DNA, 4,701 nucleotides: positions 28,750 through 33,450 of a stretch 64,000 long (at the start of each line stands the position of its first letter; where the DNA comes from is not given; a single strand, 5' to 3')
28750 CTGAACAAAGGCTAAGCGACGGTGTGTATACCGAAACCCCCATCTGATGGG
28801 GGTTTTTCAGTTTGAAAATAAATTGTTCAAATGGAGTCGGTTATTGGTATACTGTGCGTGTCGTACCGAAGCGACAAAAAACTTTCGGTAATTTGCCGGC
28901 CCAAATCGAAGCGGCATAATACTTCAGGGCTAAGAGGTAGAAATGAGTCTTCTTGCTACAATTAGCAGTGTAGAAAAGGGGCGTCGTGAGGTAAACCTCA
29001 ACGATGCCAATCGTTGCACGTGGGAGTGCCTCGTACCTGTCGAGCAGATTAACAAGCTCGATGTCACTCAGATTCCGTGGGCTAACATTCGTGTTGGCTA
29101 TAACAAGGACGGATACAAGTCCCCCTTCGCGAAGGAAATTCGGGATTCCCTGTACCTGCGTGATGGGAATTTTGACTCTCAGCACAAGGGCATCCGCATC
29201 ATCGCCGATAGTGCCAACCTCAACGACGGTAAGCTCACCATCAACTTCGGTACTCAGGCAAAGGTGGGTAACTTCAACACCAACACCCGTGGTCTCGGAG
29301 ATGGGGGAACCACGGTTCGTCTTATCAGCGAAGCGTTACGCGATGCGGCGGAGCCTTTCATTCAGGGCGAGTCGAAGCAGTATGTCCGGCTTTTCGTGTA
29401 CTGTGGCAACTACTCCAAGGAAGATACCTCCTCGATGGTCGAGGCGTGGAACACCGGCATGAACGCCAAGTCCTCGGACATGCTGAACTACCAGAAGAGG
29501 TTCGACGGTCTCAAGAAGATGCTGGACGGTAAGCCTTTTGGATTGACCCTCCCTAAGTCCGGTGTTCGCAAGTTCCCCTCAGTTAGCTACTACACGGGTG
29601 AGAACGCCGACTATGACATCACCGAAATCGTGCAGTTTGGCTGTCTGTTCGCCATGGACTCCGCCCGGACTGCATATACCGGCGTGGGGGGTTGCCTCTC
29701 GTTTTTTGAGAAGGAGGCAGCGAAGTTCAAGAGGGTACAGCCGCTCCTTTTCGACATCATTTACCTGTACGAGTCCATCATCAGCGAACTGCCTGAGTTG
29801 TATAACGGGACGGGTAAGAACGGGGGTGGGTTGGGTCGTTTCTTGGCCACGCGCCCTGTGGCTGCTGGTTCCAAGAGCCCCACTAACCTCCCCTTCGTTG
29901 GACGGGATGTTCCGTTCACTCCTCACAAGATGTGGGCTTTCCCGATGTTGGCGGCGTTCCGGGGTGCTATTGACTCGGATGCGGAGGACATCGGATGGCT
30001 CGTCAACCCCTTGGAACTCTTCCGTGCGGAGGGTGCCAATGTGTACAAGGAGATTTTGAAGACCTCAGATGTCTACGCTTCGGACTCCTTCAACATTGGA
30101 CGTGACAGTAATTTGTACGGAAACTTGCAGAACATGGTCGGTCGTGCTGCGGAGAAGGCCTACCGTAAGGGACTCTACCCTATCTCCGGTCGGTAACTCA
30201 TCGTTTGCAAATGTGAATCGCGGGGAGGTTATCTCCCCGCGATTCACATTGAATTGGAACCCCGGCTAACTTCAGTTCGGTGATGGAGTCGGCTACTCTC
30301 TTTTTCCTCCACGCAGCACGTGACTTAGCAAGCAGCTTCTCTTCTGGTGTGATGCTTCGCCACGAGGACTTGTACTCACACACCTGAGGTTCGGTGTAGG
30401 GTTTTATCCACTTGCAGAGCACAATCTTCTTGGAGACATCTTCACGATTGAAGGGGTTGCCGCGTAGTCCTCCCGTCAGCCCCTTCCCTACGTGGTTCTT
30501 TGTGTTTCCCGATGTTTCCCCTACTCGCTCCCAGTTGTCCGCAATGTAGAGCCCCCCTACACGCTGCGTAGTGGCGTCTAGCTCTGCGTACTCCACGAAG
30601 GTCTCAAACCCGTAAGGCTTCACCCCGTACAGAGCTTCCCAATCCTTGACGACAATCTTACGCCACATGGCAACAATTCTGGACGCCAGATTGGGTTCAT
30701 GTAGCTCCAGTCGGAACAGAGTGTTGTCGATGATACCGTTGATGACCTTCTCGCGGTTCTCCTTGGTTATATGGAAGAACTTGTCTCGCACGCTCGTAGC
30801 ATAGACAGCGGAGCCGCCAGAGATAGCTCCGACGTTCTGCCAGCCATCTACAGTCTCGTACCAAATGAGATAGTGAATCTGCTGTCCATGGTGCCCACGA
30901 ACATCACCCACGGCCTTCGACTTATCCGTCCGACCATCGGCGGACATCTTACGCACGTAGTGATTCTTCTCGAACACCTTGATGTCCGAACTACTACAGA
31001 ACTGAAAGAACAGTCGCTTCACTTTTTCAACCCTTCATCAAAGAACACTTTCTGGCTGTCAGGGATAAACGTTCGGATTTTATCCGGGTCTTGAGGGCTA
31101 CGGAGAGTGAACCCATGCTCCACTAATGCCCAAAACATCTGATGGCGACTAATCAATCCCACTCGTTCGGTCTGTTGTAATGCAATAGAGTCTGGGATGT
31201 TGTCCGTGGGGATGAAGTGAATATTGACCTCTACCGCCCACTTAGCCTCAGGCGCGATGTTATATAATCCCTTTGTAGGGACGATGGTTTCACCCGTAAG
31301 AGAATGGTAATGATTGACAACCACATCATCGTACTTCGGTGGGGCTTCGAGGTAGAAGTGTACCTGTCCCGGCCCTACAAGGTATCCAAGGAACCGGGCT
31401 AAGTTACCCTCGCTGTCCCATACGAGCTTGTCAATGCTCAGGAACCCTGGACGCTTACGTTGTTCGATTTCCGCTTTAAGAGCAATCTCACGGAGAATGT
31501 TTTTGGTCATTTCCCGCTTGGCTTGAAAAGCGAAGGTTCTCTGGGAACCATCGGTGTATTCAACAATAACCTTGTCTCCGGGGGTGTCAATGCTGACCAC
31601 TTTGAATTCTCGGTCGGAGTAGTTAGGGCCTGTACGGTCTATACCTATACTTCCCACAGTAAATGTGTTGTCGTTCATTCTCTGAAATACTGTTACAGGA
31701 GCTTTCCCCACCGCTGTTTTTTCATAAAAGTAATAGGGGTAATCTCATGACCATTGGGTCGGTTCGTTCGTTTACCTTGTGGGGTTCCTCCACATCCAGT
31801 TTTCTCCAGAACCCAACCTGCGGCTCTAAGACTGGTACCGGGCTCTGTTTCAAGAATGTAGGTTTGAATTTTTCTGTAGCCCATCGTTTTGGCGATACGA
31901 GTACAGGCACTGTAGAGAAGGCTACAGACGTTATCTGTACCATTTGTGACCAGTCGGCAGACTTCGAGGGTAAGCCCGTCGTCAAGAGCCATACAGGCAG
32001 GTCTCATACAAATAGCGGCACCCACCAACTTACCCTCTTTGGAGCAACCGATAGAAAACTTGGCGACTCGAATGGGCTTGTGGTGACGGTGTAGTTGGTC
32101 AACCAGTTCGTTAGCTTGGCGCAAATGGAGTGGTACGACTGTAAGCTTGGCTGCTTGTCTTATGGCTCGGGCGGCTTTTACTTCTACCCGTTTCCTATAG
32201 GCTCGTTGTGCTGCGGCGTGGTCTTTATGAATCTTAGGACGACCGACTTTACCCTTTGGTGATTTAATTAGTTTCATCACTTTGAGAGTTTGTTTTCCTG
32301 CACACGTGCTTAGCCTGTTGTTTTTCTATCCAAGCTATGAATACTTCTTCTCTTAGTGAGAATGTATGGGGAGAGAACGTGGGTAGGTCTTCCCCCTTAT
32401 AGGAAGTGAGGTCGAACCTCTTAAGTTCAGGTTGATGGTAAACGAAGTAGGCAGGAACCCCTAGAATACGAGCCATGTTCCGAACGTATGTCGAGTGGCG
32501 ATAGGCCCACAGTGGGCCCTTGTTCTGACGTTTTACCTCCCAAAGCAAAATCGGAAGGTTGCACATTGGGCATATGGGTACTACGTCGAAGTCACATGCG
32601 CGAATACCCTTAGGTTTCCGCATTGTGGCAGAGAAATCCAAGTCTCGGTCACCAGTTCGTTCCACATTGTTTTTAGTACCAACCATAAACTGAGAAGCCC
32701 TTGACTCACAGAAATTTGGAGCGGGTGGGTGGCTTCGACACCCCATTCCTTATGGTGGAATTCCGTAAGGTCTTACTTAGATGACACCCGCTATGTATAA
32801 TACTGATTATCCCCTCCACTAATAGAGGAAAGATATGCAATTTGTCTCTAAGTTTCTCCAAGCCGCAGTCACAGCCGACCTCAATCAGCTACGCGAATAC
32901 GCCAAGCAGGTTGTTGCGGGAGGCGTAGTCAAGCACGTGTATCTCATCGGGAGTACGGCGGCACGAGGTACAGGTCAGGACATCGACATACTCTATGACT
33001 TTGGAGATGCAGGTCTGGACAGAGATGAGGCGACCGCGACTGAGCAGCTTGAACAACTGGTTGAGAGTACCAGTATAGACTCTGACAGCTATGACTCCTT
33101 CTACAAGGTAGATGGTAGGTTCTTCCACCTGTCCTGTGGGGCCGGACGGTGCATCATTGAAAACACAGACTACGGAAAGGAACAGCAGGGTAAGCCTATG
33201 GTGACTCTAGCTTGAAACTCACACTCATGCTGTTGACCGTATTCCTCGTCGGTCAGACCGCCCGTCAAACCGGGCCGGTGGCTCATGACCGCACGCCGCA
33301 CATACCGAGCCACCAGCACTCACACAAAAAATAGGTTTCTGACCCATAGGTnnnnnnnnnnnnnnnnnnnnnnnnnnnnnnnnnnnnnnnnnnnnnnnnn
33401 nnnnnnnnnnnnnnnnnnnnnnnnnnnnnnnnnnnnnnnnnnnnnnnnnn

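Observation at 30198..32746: Compact four-gene minus-strand accessory operon (PD-(D/E)xK nuclease, AT-hook protein, two unknowns) embedded against the phage gene flow: candidate uncharacterised defence or anti-defence/DNA-modification system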

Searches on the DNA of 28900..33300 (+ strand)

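Call 5: search_dna_similar(query=window:28900-33300:+, collection=phages, mode=near, max_rows=30)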
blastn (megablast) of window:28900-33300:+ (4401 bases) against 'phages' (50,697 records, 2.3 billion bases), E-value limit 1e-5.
No match.
